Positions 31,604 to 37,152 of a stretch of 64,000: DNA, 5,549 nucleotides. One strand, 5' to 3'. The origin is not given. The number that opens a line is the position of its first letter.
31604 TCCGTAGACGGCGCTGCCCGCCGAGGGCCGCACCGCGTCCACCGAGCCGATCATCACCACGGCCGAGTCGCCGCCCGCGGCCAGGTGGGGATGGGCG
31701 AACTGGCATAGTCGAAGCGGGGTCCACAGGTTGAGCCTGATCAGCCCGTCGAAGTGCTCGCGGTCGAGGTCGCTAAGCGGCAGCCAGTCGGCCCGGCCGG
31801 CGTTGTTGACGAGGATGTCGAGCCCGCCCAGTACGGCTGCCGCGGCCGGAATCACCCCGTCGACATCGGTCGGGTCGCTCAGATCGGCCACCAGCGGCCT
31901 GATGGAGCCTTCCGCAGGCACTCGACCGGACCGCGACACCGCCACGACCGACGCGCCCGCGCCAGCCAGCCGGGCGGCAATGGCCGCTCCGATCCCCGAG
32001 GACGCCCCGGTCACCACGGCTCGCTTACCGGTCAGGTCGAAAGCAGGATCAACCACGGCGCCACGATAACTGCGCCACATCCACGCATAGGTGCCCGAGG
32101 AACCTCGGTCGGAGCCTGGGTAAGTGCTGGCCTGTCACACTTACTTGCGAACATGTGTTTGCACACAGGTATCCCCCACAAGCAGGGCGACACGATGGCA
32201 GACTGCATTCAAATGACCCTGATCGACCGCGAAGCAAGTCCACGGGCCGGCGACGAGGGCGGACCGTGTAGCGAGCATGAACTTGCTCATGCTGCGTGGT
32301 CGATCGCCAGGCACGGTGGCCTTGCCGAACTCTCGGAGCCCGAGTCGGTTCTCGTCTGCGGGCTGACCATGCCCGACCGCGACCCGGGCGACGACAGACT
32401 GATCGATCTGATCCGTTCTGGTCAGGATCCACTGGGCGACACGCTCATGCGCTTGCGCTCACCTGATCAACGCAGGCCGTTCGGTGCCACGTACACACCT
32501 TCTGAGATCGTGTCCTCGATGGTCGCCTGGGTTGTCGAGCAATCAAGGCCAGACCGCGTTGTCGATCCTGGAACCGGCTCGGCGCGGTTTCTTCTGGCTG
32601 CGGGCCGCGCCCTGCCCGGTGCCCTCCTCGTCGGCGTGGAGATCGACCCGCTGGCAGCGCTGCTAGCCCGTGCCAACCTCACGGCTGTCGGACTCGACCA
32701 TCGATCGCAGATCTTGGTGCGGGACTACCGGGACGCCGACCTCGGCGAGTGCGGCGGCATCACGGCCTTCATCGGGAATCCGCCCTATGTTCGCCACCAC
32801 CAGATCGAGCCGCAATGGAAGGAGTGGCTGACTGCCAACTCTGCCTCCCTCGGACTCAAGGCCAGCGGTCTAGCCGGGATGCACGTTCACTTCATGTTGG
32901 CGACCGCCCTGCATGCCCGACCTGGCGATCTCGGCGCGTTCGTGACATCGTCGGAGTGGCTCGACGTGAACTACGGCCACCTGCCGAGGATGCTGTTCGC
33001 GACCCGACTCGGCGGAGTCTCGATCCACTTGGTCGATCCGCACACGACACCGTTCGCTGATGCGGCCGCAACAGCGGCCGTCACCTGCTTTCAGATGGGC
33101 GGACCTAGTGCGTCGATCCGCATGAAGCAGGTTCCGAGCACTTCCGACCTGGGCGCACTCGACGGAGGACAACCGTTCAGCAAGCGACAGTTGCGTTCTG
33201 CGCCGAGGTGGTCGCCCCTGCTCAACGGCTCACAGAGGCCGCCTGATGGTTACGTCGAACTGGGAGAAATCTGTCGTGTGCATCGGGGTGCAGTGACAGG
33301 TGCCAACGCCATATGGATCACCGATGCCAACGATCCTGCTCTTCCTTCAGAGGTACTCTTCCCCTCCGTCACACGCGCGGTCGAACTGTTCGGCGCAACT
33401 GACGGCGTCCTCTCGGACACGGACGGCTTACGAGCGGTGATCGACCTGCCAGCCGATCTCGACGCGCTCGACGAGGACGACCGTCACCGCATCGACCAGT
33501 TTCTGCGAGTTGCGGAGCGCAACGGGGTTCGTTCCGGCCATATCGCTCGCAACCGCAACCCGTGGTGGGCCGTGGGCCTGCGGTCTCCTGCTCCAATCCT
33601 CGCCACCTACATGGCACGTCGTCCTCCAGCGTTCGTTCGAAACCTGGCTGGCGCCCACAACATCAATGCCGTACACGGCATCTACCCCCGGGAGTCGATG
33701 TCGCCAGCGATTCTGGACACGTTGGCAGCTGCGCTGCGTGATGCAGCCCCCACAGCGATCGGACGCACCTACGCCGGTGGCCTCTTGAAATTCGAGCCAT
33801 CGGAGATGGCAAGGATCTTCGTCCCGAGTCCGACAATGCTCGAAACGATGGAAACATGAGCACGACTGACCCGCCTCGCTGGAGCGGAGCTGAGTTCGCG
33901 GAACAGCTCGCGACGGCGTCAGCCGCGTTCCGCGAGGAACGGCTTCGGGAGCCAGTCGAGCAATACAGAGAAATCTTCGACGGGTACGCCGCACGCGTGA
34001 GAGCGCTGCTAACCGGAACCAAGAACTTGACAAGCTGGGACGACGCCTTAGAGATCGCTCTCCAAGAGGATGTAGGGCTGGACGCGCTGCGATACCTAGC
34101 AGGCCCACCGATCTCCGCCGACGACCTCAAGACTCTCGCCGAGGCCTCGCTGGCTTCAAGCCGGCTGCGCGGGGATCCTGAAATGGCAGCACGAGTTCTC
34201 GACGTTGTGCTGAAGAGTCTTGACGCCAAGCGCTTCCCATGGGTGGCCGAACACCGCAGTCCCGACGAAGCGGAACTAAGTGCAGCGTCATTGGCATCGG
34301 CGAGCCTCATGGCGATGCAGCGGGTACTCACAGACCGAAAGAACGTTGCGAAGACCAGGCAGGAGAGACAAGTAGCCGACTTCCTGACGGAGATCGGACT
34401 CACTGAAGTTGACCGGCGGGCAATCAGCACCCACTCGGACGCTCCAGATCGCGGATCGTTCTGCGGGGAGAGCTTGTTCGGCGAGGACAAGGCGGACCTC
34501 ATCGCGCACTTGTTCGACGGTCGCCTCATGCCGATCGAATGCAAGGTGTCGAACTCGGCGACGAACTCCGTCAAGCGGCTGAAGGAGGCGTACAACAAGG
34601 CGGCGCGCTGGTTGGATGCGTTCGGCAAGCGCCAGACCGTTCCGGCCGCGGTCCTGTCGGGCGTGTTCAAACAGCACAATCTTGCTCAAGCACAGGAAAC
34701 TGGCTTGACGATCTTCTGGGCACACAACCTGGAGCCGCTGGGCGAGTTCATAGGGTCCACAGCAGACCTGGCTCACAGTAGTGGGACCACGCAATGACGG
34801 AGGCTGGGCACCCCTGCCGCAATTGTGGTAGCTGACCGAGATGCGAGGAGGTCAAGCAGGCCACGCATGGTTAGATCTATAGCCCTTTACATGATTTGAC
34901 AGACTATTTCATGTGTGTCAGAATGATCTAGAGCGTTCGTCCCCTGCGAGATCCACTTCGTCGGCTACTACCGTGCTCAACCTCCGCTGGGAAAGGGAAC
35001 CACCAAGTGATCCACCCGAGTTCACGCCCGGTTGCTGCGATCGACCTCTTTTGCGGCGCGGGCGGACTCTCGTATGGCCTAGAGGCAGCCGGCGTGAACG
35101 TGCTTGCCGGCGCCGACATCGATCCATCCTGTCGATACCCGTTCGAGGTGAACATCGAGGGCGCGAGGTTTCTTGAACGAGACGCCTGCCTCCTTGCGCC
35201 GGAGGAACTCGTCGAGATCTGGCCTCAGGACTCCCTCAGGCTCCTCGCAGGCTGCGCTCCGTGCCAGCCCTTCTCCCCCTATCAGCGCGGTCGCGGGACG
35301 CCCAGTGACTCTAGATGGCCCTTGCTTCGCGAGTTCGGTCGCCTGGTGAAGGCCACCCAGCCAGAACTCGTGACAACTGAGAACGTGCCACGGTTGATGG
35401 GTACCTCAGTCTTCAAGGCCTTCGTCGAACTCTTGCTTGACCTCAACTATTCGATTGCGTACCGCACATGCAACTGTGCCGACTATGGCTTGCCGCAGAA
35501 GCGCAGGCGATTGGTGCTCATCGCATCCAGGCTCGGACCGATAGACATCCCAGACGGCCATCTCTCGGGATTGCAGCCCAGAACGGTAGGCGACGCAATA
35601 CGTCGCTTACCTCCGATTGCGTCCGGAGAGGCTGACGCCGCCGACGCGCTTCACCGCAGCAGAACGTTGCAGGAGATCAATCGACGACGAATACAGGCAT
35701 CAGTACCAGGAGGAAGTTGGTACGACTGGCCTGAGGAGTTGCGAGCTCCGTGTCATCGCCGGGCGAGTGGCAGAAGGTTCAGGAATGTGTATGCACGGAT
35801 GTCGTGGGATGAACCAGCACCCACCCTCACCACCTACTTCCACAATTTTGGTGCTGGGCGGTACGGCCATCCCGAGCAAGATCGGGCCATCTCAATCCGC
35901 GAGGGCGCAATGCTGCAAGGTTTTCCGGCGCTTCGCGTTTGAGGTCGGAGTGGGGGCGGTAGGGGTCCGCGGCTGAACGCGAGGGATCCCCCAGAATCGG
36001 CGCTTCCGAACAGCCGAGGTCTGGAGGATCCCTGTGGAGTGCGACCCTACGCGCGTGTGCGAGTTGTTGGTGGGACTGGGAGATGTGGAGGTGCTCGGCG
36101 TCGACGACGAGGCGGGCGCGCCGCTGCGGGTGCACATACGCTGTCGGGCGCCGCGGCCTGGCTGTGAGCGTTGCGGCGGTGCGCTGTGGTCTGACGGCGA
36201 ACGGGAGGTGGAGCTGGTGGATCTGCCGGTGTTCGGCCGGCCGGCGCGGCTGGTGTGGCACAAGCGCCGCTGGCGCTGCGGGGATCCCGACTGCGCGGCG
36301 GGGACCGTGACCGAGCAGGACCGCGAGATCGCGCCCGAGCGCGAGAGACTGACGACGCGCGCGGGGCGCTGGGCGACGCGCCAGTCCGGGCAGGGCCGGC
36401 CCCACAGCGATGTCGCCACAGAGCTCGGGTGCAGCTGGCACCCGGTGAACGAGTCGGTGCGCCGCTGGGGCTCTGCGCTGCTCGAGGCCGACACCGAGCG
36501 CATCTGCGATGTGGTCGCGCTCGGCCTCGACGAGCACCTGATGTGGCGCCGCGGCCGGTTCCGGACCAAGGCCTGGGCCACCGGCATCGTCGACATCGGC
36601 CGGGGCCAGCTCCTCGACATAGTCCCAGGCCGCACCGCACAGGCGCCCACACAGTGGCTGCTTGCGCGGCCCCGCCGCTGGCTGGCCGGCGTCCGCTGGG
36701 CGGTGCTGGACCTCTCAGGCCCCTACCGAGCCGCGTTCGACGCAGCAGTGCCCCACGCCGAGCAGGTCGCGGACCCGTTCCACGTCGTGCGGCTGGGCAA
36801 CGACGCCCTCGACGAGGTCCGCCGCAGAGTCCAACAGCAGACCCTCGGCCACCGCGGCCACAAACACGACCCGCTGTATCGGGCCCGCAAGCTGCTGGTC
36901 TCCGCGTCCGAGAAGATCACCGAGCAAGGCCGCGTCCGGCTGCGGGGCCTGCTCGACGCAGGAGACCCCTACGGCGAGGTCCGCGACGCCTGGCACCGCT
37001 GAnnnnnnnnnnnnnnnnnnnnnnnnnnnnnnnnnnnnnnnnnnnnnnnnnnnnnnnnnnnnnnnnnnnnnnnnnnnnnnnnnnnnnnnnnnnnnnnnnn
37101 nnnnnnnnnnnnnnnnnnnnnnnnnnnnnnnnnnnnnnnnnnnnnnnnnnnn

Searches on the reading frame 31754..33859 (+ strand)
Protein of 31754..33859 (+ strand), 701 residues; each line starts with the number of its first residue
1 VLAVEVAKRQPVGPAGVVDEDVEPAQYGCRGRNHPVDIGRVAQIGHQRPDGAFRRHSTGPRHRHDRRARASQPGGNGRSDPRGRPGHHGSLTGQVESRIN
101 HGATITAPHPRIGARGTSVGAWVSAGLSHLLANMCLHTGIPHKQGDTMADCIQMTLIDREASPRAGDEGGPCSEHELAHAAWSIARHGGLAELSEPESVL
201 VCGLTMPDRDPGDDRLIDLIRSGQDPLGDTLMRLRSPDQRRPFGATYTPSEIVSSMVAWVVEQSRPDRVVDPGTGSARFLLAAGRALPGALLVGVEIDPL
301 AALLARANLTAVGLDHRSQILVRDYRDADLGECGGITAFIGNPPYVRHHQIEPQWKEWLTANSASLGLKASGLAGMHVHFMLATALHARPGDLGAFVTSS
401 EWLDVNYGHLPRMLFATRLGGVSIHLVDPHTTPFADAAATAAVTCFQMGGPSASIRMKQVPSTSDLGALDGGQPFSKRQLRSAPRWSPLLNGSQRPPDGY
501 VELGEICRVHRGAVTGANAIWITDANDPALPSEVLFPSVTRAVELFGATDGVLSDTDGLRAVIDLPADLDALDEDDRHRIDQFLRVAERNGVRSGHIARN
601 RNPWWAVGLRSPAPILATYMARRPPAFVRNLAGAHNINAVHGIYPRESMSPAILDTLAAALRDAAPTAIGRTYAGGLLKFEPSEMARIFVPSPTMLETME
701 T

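Call 9: search_protein_families(library=pfam, proteins=[window:31754-33859:+], max_evalue=0.01)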
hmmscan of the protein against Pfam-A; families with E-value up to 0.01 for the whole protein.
window:31754-33859:+ (701 aa): 2 families
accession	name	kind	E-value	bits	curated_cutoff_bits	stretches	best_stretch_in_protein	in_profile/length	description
PF02384.22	N6_Mtase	-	5.6e-08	32.9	20.4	1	237-349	19-139/311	N-6 DNA Methylase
PF07669.17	Eco57I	-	2.1e-05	25.1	25.3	1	333-413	72-148/171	Eco57I restriction-modification methylase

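Call 36: search_protein_families(library=ncbifam, proteins=[window:31754-33859:+], max_evalue=0.001)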
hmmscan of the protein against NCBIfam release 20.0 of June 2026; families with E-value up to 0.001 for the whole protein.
window:31754-33859:+ (701 aa): 3 families
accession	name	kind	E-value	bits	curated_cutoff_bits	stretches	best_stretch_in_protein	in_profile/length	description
TIGR03534.1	RF_mod_PrmC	equivalog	1.4e-08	34.5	199.1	1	253-357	77-178/253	peptide chain release factor N(5)-glutamine methyltransferase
TIGR03533.1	L3_gln_methyl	equivalog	2.6e-06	27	229.7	1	253-385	109-239/284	50S ribosomal protein L3 N(5)-glutamine methyltransferase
TIGR00536.1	hemK_fam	subfamily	2.7e-05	23.4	115.5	1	252-354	101-201/286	HemK family protein methyltransferase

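Call 37: search_protein_families(library=padloc, proteins=[window:31754-33859:+], max_evalue=0.001)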
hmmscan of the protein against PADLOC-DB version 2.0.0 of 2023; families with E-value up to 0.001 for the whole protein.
window:31754-33859:+ (701 aa): 18 families
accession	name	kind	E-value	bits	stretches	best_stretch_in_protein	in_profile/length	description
PDLC03222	MTase_II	-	1.6e-191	636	1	224-696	112-585/602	Type II methyltransferase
PDLC03301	MTase_II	-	1.9e-41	140.3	2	239-457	70-288/604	Type II methyltransferase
PDLC03328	MTase_II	-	1e-31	108.1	1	233-688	21-500/587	Type II methyltransferase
PDLC03267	MTase_II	-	9e-28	95.5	1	244-696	14-481/539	Type II methyltransferase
PDLC03331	MTase_II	-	1.7e-20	71.2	2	574-688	366-486/541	Type II methyltransferase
PDLC04134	mad2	-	1.5e-16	58.3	1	224-407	251-405/492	mads_2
PDLC03366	MTase_II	-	1.1e-07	29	1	594-694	389-490/568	Type II methyltransferase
PDLC03293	MTase_II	-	2.1e-07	28.1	1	238-304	11-77/427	Type II methyltransferase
PDLC03348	MTase_II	-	6e-06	23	1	221-290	198-271/727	Type II methyltransferase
PDLC03338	MTase_II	-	2.9e-05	21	1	238-458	124-360/604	Type II methyltransferase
PDLC03313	MTase_II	-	5.3e-05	19.9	0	335-457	144-262/563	Type II methyltransferase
PDLC03258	MTase_II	-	9.9e-05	19.6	1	237-348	16-115/366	Type II methyltransferase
PDLC03226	MTase_II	-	0.00013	18.7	1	239-447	12-233/579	Type II methyltransferase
PDLC03282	MTase_II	-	0.00014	19.3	1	243-360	13-105/386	Type II methyltransferase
PDLC03248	MTase_II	-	0.00029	17.7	1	241-364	7-114/521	Type II methyltransferase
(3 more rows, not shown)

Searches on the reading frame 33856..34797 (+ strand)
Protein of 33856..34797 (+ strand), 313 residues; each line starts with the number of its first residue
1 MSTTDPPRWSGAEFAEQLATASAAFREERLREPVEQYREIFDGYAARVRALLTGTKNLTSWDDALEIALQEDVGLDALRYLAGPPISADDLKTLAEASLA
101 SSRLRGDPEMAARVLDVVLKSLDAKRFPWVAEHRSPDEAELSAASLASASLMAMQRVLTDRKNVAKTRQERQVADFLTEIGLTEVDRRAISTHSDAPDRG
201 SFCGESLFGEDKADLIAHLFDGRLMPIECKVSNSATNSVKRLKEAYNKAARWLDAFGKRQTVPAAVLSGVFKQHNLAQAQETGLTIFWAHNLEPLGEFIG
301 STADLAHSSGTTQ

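Call 9: search_protein_families(library=pfam, proteins=[window:33856-34797:+], max_evalue=0.01)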
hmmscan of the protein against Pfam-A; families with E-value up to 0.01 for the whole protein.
window:33856-34797:+ (313 aa): 1 family
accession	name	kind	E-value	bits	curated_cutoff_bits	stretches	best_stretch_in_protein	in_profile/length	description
PF09572.16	RE_XamI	-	3.6e-37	128.6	25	1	67-288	10-256/256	XamI restriction endonuclease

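Call 36: search_protein_families(library=ncbifam, proteins=[window:33856-34797:+], max_evalue=0.001)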
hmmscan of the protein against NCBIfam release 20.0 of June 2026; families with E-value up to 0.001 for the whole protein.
window:33856-34797:+ (313 aa): 0 families

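Call 37: search_protein_families(library=padloc, proteins=[window:33856-34797:+], max_evalue=0.001)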
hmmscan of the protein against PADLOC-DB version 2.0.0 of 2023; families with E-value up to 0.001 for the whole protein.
window:33856-34797:+ (313 aa): 1 family
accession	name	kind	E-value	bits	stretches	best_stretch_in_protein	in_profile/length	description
PDLC03585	REase_II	-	7.4e-58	194.2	1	3-267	2-269/274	Type II restriction enzyme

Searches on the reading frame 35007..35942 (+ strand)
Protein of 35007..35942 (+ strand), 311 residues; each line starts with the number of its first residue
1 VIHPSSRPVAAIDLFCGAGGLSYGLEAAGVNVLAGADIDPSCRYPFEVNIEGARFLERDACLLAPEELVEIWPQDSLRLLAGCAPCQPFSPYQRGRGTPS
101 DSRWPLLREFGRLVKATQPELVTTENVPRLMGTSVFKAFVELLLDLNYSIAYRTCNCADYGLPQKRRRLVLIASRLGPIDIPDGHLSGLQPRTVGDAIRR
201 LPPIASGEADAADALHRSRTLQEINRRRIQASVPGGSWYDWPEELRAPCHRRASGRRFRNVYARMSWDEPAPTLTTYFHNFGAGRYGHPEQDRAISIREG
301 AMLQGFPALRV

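Call 9: search_protein_families(library=pfam, proteins=[window:35007-35942:+], max_evalue=0.01)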
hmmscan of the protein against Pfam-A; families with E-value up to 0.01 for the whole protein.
window:35007-35942:+ (311 aa): 1 family
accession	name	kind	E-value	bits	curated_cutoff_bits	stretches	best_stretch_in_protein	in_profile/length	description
PF00145.23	DNA_methylase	-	3.9e-40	138.7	22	1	11-307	3-290/324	C-5 cytosine-specific DNA methylase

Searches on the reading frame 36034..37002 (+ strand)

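Call 9: search_protein_families(library=pfam, proteins=[window:36034-37002:+], max_evalue=0.01)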
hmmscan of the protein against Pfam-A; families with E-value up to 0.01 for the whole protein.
window:36034-37002:+ (322 aa): 3 families
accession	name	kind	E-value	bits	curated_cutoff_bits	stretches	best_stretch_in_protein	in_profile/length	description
PF01610.23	DDE_Tnp_ISL3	-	5.1e-28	98.9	23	1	163-311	1-143/240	Transposase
PF14690.11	Zn_ribbon_ISL3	-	3.4e-05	24.6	25.5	1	41-83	2-45/47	zinc-finger of transposase IS204/IS1001/IS1096/IS1165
PF13542.12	HTH_Tnp_ISL3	-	0.00048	20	27.4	1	99-139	5-44/51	Helix-turn-helix domain of transposase family ISL3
